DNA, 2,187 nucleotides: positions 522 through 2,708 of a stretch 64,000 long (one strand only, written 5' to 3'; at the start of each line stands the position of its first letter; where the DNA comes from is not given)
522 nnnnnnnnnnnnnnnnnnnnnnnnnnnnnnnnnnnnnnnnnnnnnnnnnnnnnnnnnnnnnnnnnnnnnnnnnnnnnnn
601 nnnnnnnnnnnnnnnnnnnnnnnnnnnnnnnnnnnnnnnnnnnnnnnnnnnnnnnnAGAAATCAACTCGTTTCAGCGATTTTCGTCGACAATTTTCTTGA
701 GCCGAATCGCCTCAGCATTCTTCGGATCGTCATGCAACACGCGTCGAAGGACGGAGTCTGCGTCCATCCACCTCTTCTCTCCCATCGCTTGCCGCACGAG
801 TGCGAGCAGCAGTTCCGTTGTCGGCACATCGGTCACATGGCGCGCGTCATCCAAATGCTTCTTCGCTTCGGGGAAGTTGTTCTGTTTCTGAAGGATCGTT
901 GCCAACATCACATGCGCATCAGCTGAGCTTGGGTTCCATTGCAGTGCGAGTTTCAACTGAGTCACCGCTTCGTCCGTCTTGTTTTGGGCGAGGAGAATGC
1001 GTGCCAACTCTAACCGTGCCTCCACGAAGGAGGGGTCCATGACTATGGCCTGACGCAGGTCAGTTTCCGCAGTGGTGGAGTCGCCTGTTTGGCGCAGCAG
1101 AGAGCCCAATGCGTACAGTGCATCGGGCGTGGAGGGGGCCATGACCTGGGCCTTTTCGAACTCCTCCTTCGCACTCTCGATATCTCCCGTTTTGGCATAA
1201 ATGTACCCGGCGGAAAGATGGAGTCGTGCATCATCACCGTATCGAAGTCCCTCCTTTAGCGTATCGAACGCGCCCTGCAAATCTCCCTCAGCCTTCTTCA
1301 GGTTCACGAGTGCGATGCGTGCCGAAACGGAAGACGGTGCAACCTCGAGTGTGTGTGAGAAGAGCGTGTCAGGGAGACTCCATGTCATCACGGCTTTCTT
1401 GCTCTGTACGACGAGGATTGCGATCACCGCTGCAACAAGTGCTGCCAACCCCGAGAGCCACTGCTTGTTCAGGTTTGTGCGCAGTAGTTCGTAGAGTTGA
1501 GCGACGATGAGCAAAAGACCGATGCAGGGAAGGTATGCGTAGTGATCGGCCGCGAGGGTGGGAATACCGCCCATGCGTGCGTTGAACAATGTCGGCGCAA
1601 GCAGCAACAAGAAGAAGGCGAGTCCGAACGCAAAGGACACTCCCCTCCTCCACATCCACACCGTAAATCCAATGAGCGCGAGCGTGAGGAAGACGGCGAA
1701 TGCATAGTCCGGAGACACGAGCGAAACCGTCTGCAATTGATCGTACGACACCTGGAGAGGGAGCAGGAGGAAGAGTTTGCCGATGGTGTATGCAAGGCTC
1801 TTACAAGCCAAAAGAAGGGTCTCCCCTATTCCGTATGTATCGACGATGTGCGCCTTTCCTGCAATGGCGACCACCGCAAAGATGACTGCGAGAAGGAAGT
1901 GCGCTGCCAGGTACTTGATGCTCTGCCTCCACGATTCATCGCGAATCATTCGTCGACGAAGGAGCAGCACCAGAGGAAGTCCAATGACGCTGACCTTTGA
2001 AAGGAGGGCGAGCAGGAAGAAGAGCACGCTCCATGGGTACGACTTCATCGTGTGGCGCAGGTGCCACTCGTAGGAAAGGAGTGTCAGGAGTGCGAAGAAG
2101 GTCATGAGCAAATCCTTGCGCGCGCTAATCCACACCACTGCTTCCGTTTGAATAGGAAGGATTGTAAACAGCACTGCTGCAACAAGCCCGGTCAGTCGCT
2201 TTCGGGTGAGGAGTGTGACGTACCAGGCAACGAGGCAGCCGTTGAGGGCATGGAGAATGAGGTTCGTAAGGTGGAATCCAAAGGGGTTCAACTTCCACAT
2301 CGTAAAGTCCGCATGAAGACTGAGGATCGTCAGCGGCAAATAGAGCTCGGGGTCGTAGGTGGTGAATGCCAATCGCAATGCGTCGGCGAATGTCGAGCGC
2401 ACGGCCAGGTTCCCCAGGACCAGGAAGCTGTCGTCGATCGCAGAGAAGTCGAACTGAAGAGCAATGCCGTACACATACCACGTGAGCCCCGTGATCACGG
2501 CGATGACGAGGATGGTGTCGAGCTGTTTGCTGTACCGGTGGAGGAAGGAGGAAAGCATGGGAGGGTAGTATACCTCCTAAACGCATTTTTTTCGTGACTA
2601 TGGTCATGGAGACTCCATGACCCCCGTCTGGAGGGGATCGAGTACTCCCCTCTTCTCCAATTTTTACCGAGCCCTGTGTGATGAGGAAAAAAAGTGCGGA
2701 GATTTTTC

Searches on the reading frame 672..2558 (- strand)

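Call 7: search_protein_families(library=pfam, proteins=[window:672-2558:-], max_evalue=0.01)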
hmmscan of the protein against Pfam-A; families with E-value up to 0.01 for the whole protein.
window:672-2558:- (628 aa): 29 families (the best 25 are shown)
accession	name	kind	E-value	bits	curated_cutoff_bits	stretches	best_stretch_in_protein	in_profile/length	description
PF14559.12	TPR_19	-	1.2e-20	74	25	2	522-573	1-52/68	Tetratricopeptide repeat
PF13428.12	TPR_14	-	2.9e-18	65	23.5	2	478-521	1-44/44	Tetratricopeptide repeat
PF13181.12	TPR_8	-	1.1e-17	63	25.7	2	444-474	1-31/34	Tetratricopeptide repeat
PF07719.23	TPR_2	-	2.3e-17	62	27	0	444-475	1-32/34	Tetratricopeptide repeat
PF13431.12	TPR_17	-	1.9e-16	59.3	24.4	2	502-532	3-33/34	Tetratricopeptide repeat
PF13432.12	TPR_16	-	5.2e-16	59.2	32.7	2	482-540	1-59/65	Tetratricopeptide repeat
PF13414.12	TPR_11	-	3.5e-15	55.8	26.8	2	520-559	2-41/42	TPR repeat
PF00515.34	TPR_1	-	1e-12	47.7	27.8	0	478-511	1-34/34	Tetratricopeptide repeat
PF25063.1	ARM_TT21_C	-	6.6e-11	42.9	35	1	457-614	34-197/209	Tetratricopeptide repeat protein 21 C-terminal ARM domain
PF13174.12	TPR_6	-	7.2e-11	42.4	26.3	0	479-505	1-27/33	Tetratricopeptide repeat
PF23914.1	TPR_CcmH_CycH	-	1.8e-08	34.8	42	1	483-569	55-144/158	Cytochrome c-type biogenesis protein H TPR domain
PF13424.12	TPR_12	-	6e-08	33.2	30.1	0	444-505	3-72/77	Tetratricopeptide repeat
PF17874.7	TPR_MalT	-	9.2e-08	32.2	45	0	385-474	55-145/336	MalT-like TPR region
PF07721.20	TPR_4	-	1.8e-07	31.5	27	0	513-535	2-24/26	Tetratricopeptide repeat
PF13374.12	TPR_10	-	3.7e-07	30.4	27.5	0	552-573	8-29/42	Tetratricopeptide repeat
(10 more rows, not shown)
